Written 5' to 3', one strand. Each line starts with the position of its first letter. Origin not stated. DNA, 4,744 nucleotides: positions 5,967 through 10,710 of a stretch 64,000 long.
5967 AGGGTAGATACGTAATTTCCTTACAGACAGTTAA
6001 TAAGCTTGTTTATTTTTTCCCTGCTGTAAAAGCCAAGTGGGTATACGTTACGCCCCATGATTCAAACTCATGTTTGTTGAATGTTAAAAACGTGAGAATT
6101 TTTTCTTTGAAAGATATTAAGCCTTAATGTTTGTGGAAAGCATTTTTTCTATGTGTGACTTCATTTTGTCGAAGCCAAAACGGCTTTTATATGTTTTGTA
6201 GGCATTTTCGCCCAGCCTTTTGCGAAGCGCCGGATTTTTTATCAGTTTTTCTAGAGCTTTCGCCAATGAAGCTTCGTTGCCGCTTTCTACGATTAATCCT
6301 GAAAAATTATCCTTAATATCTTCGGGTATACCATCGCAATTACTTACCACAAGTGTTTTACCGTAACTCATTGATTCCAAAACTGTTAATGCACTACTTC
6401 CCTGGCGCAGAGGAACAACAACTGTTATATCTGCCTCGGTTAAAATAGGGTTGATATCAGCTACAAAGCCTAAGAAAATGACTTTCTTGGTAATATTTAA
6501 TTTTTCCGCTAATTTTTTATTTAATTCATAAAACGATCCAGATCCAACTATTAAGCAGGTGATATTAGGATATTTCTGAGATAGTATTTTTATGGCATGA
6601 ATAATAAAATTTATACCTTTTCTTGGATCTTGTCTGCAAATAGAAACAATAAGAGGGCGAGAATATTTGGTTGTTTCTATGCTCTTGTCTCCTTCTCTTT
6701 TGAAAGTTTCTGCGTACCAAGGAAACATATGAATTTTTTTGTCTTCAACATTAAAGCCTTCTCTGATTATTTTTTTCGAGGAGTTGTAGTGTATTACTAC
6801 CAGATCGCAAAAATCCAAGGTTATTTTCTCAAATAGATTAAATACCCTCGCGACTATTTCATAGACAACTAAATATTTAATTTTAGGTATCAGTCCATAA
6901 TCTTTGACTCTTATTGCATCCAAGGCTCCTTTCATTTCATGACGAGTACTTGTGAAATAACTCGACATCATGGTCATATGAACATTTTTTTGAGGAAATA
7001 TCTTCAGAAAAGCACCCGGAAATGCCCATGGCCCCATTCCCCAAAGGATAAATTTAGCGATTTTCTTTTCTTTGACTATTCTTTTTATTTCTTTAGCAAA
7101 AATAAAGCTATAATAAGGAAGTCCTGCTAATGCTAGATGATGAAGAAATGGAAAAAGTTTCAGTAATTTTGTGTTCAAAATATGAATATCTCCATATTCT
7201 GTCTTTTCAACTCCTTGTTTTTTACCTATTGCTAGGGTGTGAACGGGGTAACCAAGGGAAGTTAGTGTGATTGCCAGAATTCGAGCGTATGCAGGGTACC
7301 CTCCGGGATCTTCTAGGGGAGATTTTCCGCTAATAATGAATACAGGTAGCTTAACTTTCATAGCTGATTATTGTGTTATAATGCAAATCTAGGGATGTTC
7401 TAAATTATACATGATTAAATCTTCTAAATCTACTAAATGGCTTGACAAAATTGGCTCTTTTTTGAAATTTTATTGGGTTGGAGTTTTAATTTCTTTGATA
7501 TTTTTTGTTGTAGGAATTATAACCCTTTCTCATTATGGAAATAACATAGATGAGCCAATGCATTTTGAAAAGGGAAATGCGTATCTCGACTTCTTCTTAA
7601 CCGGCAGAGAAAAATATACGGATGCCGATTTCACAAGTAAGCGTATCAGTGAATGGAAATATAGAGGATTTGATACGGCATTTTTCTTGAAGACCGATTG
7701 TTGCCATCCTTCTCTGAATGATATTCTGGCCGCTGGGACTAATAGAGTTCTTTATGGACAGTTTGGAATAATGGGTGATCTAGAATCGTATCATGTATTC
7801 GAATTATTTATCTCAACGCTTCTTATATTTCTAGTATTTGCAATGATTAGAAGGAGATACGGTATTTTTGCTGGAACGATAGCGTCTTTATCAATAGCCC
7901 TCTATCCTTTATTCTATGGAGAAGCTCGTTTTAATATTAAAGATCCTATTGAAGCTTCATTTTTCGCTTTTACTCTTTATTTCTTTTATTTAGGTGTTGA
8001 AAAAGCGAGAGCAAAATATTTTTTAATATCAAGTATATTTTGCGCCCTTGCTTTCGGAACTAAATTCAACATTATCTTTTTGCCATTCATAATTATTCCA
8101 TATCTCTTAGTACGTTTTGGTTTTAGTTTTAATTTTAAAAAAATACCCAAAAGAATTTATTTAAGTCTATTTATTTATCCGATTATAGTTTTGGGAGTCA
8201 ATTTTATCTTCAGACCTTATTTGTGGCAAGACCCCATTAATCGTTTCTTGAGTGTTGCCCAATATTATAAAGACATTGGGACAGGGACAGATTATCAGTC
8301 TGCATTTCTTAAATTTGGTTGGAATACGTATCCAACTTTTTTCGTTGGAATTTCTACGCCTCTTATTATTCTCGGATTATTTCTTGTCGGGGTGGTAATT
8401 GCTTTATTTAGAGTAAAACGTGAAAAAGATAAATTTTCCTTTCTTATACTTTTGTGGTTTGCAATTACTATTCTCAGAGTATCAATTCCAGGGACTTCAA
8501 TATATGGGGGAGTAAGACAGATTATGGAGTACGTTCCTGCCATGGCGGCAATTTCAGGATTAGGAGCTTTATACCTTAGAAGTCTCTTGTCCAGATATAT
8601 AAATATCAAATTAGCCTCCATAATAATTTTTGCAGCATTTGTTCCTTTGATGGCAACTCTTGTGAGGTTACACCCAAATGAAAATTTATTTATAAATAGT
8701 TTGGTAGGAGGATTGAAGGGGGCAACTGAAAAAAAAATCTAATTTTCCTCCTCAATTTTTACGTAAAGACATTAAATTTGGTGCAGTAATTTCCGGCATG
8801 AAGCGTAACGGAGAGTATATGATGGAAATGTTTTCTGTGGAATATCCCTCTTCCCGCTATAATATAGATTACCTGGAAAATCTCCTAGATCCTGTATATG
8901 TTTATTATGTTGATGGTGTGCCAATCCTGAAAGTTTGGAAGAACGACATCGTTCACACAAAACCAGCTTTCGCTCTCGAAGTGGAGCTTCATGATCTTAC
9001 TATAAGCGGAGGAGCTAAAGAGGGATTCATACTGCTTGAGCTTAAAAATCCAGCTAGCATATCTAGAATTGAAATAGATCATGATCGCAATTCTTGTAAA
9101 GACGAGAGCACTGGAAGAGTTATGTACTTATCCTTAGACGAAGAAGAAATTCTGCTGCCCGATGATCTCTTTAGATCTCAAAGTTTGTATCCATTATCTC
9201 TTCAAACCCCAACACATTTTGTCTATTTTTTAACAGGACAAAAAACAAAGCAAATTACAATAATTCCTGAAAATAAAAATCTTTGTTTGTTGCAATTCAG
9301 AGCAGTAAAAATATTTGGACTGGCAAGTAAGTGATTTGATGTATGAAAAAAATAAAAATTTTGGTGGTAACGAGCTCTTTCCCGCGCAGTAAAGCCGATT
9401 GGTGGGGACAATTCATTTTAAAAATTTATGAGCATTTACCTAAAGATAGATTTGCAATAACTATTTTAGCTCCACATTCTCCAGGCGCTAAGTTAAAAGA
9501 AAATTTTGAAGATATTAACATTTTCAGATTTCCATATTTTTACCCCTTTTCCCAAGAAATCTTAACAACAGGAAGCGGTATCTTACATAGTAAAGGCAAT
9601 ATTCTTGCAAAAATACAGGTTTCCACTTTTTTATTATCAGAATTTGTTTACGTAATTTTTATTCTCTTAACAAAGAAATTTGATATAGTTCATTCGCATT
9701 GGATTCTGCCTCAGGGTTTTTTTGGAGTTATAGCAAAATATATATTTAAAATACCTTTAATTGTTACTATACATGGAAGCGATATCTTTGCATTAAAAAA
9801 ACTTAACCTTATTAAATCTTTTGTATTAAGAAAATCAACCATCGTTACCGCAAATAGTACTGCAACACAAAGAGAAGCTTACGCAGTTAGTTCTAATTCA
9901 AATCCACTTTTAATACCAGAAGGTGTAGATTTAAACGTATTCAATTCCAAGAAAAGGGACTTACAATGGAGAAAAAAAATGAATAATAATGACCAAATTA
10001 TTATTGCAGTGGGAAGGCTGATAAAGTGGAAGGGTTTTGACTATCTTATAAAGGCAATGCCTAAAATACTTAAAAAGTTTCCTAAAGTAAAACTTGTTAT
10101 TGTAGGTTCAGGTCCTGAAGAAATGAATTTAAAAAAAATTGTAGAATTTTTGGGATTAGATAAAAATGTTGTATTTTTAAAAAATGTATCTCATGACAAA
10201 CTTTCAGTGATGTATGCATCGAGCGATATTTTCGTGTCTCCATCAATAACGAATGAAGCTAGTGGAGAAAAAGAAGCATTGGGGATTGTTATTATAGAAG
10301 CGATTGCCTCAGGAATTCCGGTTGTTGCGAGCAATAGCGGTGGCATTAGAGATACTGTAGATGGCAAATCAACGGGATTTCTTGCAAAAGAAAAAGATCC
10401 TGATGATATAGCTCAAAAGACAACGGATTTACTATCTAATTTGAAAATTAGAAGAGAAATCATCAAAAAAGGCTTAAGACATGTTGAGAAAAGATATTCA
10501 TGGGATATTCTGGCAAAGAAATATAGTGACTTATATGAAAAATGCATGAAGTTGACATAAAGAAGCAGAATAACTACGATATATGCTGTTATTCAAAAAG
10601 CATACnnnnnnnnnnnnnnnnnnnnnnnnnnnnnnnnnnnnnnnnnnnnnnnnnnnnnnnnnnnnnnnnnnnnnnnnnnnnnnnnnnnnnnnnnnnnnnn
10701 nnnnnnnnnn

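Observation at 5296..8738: Perfectly identical 141-nt tract shared by two diverged tandem GT-C paralogs, a gene-conversion or recombination footprint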

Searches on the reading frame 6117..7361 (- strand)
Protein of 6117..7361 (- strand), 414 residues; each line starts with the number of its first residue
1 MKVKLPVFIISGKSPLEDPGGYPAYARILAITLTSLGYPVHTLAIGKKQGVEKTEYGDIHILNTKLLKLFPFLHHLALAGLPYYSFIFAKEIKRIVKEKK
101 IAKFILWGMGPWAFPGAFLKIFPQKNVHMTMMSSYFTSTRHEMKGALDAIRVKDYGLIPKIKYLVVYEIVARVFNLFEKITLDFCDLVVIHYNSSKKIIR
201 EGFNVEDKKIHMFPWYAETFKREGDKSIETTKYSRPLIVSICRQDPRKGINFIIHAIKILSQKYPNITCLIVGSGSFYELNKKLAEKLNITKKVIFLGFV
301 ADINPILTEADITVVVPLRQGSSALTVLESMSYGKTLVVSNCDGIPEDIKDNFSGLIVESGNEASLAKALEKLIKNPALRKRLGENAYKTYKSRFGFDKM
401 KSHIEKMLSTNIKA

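Call 6: search_protein_families(library=pfam, proteins=[window:6117-7361:-], max_evalue=0.01)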
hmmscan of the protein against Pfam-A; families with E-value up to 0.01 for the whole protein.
window:6117-7361:- (414 aa): 3 families
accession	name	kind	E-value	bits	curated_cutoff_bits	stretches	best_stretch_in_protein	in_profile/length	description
PF00534.26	Glycos_transf_1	-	9.4e-35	120.1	26.4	1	230-389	10-171/172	Glycosyl transferases group 1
PF13692.12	Glyco_trans_1_4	-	2.4e-28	99.6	27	1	236-376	2-142/142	Glycosyl transferases group 1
PF13524.12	Glyco_trans_1_2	-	5.3e-05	23.6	25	1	256-395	8-133/144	Glycosyl transferase-like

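Call 32: find_encoding_contigs(protein=window:6117-7361:-, flank=10000, max_places=10)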
Protein window:6117-7361:- (414 aa): 3 contigs read that carry it; 2 places shown.
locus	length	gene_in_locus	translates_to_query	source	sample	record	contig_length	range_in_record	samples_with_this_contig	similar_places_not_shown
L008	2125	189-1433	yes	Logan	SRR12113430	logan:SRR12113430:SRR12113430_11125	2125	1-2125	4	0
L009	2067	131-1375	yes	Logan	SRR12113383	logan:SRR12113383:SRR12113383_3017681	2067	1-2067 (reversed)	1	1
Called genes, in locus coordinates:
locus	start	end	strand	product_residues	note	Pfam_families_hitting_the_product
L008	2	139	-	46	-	?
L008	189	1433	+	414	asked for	PF00534:Glycos_transf_1, PF13692:Glyco_trans_1_4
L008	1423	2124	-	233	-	?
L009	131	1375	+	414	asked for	PF00534:Glycos_transf_1, PF13692:Glyco_trans_1_4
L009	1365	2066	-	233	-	?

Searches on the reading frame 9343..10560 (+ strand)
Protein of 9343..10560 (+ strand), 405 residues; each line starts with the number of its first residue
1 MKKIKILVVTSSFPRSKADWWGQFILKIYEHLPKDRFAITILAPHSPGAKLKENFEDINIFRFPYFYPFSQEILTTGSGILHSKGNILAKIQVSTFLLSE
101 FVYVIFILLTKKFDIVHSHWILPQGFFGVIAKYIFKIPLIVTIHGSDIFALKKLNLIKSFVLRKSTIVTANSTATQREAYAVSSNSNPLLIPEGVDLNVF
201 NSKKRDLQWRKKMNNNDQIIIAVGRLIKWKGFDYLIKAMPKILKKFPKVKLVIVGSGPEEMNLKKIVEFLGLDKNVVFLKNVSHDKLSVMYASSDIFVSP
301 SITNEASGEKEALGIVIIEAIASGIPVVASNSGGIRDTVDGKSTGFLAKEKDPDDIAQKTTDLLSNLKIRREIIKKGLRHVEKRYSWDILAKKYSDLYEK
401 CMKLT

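Call 6: search_protein_families(library=pfam, proteins=[window:9343-10560:+], max_evalue=0.01)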
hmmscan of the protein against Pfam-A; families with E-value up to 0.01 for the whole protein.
window:9343-10560:+ (405 aa): 7 families
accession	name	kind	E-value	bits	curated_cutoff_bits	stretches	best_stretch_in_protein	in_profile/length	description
PF00534.26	Glycos_transf_1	-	9.9e-47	159.1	26.4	1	207-377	5-169/172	Glycosyl transferases group 1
PF13692.12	Glyco_trans_1_4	-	6.9e-37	127.3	27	1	218-366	2-142/142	Glycosyl transferases group 1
PF13439.12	Glyco_transf_4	-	4.3e-13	50.1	28.5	1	24-198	7-169/170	Glycosyltransferase Family 4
PF13524.12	Glyco_trans_1_2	-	1.4e-09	38.5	25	1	244-390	10-138/144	Glycosyl transferase-like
PF20706.3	GT4-conflict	-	2.1e-09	37.3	26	1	211-391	191-382/385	Family 4 Glycosyltransferase in conflict systems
PF13579.12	Glyco_trans_4_4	-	2e-08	35.2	29.7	1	25-181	7-144/158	Glycosyl transferase 4-like domain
PF13477.12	Glyco_trans_4_2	-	6.6e-07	30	23.4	1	103-171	65-138/139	Glycosyl transferase 4-like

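Call 35: find_encoding_contigs(protein=window:9343-10560:+, flank=10000, max_places=10)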
Protein window:9343-10560:+ (405 aa): 5 contigs read that carry it; 4 places shown.
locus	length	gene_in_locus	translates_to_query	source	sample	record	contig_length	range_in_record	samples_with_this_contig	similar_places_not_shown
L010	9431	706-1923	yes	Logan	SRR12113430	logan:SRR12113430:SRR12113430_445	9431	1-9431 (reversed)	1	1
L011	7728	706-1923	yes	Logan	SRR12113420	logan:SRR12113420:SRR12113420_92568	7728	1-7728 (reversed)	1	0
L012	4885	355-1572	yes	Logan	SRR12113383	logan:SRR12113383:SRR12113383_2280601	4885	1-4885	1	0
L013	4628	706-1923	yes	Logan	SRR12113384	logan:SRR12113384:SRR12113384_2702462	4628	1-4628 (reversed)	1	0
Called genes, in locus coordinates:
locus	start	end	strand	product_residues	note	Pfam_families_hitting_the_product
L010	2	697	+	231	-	?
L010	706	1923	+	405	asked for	PF13439:Glyco_transf_4, PF13477:Glyco_trans_4_2 (weak), PF13579:Glyco_trans_4_4, PF20706:GT4-conflict, PF00534:Glycos_transf_1, PF13692:Glyco_trans_1_4, PF13524:Glyco_trans_1_2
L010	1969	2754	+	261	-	PF01209:Ubie_methyltran (weak), PF05175:MTS (weak), PF13489:Methyltransf_23, PF02353:CMAS (weak), PF13847:Methyltransf_31, PF08241:Methyltransf_11, PF08242:Methyltransf_12, PF13649:Methyltransf_25, +1 more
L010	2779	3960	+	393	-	PF00266:Aminotran_5 (weak), PF01041:DegT_DnrJ_EryC1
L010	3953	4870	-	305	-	PF00535:Glycos_transf_2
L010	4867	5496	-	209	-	PF18915:DUF5667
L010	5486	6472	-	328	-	-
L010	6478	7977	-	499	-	PF03062:MBOAT, PF13813:MBOAT_2 (weak)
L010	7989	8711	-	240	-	PF00535:Glycos_transf_2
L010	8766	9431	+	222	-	?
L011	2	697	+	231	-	?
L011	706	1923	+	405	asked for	PF13439:Glyco_transf_4, PF13477:Glyco_trans_4_2 (weak), PF13579:Glyco_trans_4_4, PF20706:GT4-conflict, PF00534:Glycos_transf_1, PF13692:Glyco_trans_1_4, PF13524:Glyco_trans_1_2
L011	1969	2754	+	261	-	PF01209:Ubie_methyltran (weak), PF05175:MTS (weak), PF13489:Methyltransf_23, PF02353:CMAS (weak), PF13847:Methyltransf_31, PF08241:Methyltransf_11, PF08242:Methyltransf_12, PF13649:Methyltransf_25, +1 more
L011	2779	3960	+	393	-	PF00266:Aminotran_5 (weak), PF01041:DegT_DnrJ_EryC1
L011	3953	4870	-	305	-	PF00535:Glycos_transf_2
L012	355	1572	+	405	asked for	PF13439:Glyco_transf_4, PF13477:Glyco_trans_4_2 (weak), PF13579:Glyco_trans_4_4, PF20706:GT4-conflict, PF00534:Glycos_transf_1, PF13692:Glyco_trans_1_4, PF13524:Glyco_trans_1_2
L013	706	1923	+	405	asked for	PF13439:Glyco_transf_4, PF13477:Glyco_trans_4_2 (weak), PF13579:Glyco_trans_4_4, PF20706:GT4-conflict, PF00534:Glycos_transf_1, PF13692:Glyco_trans_1_4, PF13524:Glyco_trans_1_2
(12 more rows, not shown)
